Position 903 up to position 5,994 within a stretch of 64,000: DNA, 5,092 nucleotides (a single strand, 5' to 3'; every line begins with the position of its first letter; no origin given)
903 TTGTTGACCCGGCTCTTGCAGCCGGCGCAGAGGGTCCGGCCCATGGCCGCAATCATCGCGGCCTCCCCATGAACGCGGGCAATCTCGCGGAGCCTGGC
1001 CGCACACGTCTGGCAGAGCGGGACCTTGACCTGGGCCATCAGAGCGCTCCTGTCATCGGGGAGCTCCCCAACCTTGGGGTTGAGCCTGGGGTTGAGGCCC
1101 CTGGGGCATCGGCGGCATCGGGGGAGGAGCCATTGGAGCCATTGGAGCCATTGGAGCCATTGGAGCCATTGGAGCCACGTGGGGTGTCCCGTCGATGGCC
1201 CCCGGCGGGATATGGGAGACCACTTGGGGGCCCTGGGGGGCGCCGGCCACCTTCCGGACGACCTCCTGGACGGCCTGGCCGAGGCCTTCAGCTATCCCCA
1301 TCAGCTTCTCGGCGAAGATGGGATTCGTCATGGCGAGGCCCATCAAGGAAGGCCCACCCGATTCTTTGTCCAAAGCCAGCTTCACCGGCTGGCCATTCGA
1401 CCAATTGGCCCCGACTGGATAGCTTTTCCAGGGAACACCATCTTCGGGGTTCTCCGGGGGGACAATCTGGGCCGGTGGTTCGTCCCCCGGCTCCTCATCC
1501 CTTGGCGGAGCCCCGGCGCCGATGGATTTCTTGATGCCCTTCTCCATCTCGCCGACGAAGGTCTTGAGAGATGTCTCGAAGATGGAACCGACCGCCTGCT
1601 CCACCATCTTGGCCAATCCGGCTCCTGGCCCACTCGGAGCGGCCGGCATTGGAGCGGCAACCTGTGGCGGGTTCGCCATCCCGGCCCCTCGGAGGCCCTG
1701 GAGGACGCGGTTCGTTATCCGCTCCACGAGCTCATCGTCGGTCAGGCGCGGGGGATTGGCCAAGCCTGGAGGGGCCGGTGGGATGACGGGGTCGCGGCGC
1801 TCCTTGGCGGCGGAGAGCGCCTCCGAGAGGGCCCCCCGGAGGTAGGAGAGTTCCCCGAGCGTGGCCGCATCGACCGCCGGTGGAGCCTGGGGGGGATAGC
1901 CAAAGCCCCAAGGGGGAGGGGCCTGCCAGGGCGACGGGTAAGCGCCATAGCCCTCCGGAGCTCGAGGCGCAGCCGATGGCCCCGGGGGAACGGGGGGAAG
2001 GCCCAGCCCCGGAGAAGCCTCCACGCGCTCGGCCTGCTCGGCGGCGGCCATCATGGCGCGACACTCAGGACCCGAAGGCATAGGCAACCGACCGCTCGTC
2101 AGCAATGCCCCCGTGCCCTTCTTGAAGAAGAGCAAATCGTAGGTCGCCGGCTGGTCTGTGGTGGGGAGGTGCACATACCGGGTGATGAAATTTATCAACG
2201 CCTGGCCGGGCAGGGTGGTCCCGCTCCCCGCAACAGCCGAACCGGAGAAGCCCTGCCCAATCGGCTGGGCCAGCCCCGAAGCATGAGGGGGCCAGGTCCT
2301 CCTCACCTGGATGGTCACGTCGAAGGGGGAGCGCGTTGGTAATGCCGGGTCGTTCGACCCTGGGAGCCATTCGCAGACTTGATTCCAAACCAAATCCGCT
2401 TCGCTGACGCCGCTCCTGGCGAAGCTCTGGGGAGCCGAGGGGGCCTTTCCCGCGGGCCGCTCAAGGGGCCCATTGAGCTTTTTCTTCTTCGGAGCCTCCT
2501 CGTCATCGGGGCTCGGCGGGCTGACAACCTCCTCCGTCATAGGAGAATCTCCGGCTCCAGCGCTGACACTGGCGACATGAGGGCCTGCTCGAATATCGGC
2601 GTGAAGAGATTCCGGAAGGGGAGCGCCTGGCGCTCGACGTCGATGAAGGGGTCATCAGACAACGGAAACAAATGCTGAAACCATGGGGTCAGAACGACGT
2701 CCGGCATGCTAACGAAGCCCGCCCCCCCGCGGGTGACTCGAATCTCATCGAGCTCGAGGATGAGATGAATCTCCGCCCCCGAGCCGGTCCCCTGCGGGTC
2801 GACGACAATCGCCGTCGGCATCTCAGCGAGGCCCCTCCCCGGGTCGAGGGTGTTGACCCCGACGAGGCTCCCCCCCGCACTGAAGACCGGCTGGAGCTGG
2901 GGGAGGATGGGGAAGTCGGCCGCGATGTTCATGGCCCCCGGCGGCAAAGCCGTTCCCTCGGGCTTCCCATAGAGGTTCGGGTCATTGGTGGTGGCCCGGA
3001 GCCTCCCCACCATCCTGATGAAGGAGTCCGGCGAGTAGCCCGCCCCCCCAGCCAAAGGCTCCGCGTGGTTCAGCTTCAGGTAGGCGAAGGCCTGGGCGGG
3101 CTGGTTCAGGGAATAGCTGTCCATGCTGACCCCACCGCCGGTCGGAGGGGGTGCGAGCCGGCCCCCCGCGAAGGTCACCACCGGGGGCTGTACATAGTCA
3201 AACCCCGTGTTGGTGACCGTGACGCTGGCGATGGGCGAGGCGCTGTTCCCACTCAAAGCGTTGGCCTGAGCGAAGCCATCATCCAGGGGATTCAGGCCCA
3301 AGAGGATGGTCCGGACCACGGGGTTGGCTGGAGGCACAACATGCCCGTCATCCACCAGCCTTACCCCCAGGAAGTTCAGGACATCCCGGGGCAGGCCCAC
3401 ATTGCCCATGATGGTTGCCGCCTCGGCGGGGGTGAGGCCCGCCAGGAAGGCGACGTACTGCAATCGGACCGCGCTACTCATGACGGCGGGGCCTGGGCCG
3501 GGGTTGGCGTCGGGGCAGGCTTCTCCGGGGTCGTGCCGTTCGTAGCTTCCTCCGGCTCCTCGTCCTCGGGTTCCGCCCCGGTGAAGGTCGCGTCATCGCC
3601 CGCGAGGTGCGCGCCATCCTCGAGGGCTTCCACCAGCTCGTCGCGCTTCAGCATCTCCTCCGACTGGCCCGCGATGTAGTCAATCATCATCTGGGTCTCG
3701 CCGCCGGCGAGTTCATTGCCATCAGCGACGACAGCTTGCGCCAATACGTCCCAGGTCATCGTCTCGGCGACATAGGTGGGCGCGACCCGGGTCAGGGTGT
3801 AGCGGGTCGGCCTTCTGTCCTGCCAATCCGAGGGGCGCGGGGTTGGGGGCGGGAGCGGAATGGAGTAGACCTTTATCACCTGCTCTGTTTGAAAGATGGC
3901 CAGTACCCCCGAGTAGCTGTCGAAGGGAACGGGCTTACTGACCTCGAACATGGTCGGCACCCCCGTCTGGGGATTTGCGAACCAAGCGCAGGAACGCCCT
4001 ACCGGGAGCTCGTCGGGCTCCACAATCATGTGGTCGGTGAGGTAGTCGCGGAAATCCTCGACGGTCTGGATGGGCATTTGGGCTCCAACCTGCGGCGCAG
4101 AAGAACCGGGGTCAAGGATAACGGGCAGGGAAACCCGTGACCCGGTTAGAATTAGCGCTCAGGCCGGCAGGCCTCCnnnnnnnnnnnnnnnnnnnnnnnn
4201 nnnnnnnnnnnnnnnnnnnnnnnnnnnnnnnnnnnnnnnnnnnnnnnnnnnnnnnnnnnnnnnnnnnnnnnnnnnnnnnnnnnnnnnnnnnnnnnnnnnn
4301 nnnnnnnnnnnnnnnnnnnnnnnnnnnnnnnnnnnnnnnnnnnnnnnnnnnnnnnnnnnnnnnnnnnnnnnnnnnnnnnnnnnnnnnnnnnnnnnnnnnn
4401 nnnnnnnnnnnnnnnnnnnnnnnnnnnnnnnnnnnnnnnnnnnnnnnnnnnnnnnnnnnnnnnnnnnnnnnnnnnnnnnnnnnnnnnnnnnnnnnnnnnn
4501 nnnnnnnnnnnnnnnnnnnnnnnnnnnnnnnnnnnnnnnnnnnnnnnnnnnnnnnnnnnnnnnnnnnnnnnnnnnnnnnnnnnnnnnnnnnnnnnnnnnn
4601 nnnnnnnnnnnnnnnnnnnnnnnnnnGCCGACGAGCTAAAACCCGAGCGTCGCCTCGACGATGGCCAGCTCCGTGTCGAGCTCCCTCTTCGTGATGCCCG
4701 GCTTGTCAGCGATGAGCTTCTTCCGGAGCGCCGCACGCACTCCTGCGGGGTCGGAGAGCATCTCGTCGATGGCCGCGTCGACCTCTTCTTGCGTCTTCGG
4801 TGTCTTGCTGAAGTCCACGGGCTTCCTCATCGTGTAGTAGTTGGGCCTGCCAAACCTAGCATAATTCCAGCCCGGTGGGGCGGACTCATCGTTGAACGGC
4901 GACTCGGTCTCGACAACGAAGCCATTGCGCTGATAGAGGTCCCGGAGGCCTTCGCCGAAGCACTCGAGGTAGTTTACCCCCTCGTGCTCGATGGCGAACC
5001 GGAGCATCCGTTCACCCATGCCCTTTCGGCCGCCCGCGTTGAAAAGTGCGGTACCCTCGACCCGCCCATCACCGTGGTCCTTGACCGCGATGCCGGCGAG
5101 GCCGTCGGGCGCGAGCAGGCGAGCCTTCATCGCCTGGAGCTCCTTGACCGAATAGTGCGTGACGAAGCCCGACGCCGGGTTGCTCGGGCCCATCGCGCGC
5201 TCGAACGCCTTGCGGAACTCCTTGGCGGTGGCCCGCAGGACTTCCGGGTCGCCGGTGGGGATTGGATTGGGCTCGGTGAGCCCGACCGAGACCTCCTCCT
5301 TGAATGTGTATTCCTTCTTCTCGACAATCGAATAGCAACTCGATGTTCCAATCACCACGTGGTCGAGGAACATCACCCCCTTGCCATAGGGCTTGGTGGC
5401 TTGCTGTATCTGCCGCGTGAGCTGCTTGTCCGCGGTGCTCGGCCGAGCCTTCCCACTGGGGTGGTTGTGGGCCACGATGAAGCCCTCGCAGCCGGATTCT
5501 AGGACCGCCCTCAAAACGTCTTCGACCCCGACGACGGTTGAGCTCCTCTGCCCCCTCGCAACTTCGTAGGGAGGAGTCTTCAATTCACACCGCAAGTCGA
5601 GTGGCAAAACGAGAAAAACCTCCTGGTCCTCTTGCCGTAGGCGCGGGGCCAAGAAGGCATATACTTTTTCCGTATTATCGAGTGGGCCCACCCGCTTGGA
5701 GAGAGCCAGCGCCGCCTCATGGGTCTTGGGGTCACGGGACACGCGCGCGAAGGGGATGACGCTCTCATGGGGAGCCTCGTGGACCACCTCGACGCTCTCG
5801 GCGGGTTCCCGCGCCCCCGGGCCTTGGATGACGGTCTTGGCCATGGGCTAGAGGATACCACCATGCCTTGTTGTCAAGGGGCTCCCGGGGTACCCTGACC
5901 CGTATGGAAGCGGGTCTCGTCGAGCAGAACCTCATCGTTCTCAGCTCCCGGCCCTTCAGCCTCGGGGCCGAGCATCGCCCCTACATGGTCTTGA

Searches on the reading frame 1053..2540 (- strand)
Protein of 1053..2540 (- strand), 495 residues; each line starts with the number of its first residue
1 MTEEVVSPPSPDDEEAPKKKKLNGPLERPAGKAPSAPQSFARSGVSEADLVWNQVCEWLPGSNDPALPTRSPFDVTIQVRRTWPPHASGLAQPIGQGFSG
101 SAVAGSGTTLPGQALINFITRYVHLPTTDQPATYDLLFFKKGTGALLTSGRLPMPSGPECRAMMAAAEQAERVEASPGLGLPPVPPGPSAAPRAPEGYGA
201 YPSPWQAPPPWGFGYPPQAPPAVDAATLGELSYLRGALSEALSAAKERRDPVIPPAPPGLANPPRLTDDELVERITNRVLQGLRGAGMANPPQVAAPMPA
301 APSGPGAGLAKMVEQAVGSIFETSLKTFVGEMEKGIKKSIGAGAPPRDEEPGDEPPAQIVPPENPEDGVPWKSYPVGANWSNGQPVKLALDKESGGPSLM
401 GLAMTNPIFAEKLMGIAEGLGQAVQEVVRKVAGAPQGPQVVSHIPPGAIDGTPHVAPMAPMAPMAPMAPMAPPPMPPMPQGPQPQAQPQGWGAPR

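Call 43: search_protein_families(library=phrogs, proteins=[window:1053-2540:-], max_evalue=0.001)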
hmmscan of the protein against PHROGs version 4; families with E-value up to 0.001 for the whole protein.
window:1053-2540:- (495 aa): 0 families

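Call 73: search_protein_families(library=pfam, proteins=[window:1053-2540:-], max_evalue=0.01)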
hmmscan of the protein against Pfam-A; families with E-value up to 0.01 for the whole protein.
window:1053-2540:- (495 aa): 0 families

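Call 96: search_solved_structures(query=window:1053-2540:-, max_evalue=1)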
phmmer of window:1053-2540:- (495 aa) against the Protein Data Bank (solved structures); distinct sequences matched with E-value up to 1: 0.

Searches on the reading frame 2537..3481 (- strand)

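Call 43: search_protein_families(library=phrogs, proteins=[window:2537-3481:-], max_evalue=0.001)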
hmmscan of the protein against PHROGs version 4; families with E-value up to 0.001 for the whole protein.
window:2537-3481:- (314 aa): 1 family
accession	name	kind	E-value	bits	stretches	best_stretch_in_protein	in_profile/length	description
phrog_460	-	connector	4.2e-05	23.4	0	80-238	227-302/385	head closure Hc2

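Call 73: search_protein_families(library=pfam, proteins=[window:2537-3481:-], max_evalue=0.01)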
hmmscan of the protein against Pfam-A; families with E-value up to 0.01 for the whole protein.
window:2537-3481:- (314 aa): 0 families

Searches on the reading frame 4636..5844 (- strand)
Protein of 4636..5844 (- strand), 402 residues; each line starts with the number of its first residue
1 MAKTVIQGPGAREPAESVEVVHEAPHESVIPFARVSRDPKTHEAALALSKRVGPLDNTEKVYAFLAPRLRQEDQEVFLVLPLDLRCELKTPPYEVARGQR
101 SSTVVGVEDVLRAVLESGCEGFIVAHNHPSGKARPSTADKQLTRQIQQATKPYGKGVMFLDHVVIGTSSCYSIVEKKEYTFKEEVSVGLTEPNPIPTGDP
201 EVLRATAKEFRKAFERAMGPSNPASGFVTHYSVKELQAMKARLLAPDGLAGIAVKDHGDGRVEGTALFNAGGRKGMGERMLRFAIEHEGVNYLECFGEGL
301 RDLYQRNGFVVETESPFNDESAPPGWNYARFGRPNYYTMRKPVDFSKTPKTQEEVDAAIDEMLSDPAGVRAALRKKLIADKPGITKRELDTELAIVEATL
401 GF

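Call 43: search_protein_families(library=phrogs, proteins=[window:4636-5844:-], max_evalue=0.001)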
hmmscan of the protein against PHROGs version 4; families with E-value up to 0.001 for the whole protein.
window:4636-5844:- (402 aa): 2 families
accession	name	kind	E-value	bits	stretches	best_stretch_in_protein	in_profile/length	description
phrog_10276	-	DNA, RNA and nucleotide metabolism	4.1e-21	76.6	1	56-178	31-152/153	DNA repair protein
phrog_2563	-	unknown function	4.6e-07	31.3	1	240-313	48-115/134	-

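Call 73: search_protein_families(library=pfam, proteins=[window:4636-5844:-], max_evalue=0.01)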
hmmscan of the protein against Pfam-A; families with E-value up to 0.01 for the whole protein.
window:4636-5844:- (402 aa): 2 families
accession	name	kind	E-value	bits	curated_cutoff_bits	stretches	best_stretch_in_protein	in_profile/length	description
PF04002.20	RadC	-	3.6e-27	95.1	22.1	1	56-176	2-119/121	RadC-like JAB domain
PF14464.11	Prok-JAB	-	0.0012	19.1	25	1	105-146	59-93/114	Prokaryotic homologs of the JAB domain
